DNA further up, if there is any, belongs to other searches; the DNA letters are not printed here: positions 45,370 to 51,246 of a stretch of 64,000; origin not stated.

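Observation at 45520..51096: Giant 1858-aa single-gene helicase-nuclease with the Hhe defence-system architecture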

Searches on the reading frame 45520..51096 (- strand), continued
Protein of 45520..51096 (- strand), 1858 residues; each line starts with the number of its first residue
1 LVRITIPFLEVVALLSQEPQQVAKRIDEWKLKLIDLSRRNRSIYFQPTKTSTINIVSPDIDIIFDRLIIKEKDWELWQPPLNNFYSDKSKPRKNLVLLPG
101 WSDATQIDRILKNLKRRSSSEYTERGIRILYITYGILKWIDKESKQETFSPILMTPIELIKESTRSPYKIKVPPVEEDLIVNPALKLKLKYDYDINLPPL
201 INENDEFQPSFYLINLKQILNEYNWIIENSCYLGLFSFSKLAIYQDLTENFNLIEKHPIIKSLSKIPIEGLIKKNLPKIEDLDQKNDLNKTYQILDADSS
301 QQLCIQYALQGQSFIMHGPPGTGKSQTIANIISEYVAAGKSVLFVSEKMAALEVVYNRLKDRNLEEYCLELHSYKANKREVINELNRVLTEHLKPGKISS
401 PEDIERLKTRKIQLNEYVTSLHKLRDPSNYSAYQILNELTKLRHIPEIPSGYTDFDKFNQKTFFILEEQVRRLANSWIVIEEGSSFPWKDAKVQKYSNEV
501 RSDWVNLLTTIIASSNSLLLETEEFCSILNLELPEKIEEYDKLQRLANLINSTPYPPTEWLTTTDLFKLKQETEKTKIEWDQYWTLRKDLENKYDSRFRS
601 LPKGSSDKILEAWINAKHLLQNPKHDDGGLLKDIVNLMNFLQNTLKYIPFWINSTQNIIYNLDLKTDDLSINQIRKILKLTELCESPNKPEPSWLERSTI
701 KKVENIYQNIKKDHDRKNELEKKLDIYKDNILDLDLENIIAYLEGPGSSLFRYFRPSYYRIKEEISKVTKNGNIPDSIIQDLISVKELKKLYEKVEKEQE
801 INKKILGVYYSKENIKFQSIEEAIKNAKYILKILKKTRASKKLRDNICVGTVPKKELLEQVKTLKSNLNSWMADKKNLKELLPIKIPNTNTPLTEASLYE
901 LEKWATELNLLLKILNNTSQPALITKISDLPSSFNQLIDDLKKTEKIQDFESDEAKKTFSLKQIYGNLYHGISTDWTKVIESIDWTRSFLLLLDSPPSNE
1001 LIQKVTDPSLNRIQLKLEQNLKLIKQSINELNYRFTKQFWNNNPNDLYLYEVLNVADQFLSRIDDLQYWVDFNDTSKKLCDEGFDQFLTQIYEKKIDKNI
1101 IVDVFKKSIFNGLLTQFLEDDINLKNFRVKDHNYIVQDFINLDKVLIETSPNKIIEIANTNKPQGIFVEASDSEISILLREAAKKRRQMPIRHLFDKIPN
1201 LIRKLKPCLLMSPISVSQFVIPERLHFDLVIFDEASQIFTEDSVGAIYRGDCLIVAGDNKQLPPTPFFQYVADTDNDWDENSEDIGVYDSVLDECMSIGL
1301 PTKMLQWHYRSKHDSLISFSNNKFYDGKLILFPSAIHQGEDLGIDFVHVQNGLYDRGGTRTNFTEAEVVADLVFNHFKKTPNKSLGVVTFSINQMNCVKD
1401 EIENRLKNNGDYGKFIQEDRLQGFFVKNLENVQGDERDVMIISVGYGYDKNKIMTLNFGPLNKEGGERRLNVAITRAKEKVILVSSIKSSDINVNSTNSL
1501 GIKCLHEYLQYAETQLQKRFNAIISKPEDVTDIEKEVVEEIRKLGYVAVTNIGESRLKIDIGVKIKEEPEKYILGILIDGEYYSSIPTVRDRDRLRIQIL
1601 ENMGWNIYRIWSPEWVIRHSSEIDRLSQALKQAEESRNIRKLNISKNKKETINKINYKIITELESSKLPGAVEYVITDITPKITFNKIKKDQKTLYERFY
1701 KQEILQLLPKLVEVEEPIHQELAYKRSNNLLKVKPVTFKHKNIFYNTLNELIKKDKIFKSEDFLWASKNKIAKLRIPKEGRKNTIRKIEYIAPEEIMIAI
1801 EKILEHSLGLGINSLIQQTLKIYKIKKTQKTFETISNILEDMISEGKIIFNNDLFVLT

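Call 43: search_dna_similar(query=window:45523-51096:-, collection=plasmids, mode=protein, max_rows=30)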
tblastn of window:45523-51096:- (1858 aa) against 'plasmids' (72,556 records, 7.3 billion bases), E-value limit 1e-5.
Records with a match: 578; places in all: 606; records where one place covers at least 80% of the query: 1.
Best place of each record, by identity: <60% 578.
By first word of the organism name: Klebsiella 244; Ralstonia 118; Acinetobacter 47; Rhizobium 20; Raoultella 11; Mesorhizobium 6; Paracoccus 6; Vibrio 5; Variovorax 5; Thioclava 4; and 74 more.
By predicted mobility (MOB-suite, as given by PLSDB): conjugative 219; non-mobilizable 202; mobilizable 157.
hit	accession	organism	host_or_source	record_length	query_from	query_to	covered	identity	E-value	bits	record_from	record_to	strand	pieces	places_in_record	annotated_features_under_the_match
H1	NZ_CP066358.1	Sinorhizobium meliloti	Medicago lupulina L.,nodules of ...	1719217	22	1853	99%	26.1%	7e-163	563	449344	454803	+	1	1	none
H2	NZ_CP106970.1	Haloferax alexandrinus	-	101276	24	1846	78%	32.3%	1e-131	691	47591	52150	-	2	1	DUF4011 domain-containing protein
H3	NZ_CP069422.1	Aristaeella lactis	Bos taurus,Bovine rumen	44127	22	1843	73%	33.1%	4e-120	693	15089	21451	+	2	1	DUF4011 domain-containing protein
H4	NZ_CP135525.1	Halomontanus rarus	Salt lake,Salt lake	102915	24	1830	72%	33.2%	2e-136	705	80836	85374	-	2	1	DUF4011 domain-containing protein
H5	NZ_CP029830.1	Azospirillum ramasamyi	single cell,Cow dung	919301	10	1856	79%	29.4%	8e-124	654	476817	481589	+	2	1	DUF3320 domain-containing protein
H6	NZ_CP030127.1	Indioceanicola profundi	sediment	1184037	14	1849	79%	29.0%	3e-114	637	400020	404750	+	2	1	none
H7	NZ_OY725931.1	Bacteroides finegoldii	-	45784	14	1827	69%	32.2%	5e-113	607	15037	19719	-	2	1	DUF3320 domain-containing protein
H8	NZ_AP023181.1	Paraburkholderia sp. PGU19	Physopelta gutta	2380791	25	1851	77%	28.5%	1e-111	605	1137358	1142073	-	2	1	none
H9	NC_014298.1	Halalkalicoccus jeotgali B3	-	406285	22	1616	60%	36.2%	3e-128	678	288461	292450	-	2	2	DUF4011 domain-containing protein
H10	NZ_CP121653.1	Rhizobium sp. CB3171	Calliandra calothyrsus,cell culture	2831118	124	1849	71%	30.2%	2e-126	640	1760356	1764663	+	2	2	record has no annotation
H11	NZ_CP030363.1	Salinibacter ruber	-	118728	111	1822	66%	32.2%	5e-113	632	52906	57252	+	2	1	DUF3320 domain-containing protein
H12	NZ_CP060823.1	Cylindrospermopsis curvispora GIHE-G1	Water for algae observation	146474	24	1631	55%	37.4%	2e-112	624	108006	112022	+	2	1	DUF4011 domain-containing protein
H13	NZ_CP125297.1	Paraburkholderia sabiae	Mimosa caesalpiniifolia,cell ...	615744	103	1726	69%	29.9%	1e-102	567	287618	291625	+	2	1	DUF3320 domain-containing protein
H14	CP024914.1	Cyanobacterium sp. HL-69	cell culture,enrichment cultures from ...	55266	110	1834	64%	31.9%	3e-123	627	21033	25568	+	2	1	DNA helicase-related protein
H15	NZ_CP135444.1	Thioclava sp. FTW29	-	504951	14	1796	67%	29.8%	2e-100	563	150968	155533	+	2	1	DUF3320 domain-containing protein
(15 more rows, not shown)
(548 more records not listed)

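Call 44: search_dna_similar(query=window:45523-51096:-, collection=phages, mode=protein, max_rows=15)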
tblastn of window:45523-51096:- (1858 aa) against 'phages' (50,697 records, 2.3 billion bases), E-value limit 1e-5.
Records with a match: 5; places in all: 5; records where one place covers at least 80% of the query: 0.
Best place of each record, by identity: <60% 5.
By first word of the organism name: Bacteriophage 2; Liberibacter 2; Salmonella 1.
By host as written in the record: - 2; Candidatus Liberibacter asiaticus 1; Candidatus Liberibacter asiaticus str. JXGC 1; Salmonella enterica subsp. enterica serovar Kentucky 1.
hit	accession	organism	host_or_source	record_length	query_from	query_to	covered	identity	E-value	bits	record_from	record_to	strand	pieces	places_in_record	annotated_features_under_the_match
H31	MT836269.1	Bacteriophage sp.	human fecal samples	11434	14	1827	76%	30.3%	3e-111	598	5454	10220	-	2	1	record has no annotation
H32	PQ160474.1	Liberibacter phage P-9PA-3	Candidatus Liberibacter asiaticus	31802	1217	1629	19%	36.7%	4e-34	233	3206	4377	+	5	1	DNA helicase-like protein (x2)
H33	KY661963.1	Liberibacter phage P-JXGC-3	Candidatus Liberibacter asiaticus str. ...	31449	1217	1629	19%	36.7%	4e-34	233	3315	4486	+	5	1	hypothetical protein | DNA helicase related protein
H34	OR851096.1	Salmonella phage S.Kent 1-2-1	Salmonella enterica subsp. enterica ...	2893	1204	1487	15%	22.5%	2e-7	62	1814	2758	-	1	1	record has no annotation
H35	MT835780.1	Bacteriophage sp.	human fecal samples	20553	287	359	4%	39.5%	3e-6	59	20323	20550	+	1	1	record has no annotation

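Call 47: search_protein_families(library=ncbifam, proteins=[L015:1552-7050:+, L023:9461-15124:+, L059:9581-15148:+, L008:1734-7427:+, L012:9626-15004:+], max_evalue=1e-50)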
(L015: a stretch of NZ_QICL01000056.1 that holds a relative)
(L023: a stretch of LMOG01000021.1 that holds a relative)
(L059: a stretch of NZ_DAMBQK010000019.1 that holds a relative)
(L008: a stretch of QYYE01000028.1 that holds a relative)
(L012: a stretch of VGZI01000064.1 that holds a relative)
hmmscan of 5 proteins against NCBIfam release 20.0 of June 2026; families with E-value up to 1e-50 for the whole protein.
L015:1552-7050:+ (1833 aa): 2 families
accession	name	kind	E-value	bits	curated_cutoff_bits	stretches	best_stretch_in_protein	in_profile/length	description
NF058533.1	antiphage_ProA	equivalog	0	1357.9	1500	2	906-1798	994-1903/1903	anti-phage protein ProA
NF042953.1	Hhe_antiphage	equivalog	5.9e-271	902.5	2000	1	86-1641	122-1712/1797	DUF4011 domain-containing anti-phage protein Hhe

L023:9461-15124:+ (1888 aa): 2 families
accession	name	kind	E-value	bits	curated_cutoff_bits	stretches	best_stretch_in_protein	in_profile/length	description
NF058533.1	antiphage_ProA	equivalog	0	1487.4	1500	2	952-1855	979-1902/1903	anti-phage protein ProA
NF042953.1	Hhe_antiphage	equivalog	3.2e-299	996.3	2000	2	1093-1670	1111-1689/1797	DUF4011 domain-containing anti-phage protein Hhe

L059:9581-15148:+ (1856 aa): 2 families
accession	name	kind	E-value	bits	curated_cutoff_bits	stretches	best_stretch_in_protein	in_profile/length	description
NF058533.1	antiphage_ProA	equivalog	0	1642.2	1500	2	929-1814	995-1902/1903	anti-phage protein ProA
NF042953.1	Hhe_antiphage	equivalog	0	1108.8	2000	1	22-1644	2-1703/1797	DUF4011 domain-containing anti-phage protein Hhe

L008:1734-7427:+ (1898 aa): 2 families
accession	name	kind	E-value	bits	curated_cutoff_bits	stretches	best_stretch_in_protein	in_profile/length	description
NF058533.1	antiphage_ProA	equivalog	0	1393.8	1500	2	968-1864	997-1902/1903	anti-phage protein ProA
NF042953.1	Hhe_antiphage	equivalog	9.1e-263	875.4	2000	1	33-1686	3-1701/1797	DUF4011 domain-containing anti-phage protein Hhe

L012:9626-15004:+ (1793 aa): 2 families
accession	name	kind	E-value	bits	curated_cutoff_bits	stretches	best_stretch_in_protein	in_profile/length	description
NF058533.1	antiphage_ProA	equivalog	0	1237.8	1500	2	1105-1792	1005-1703/1903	anti-phage protein ProA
NF042953.1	Hhe_antiphage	equivalog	1.9e-245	818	2000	2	1213-1788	1098-1676/1797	DUF4011 domain-containing anti-phage protein Hhe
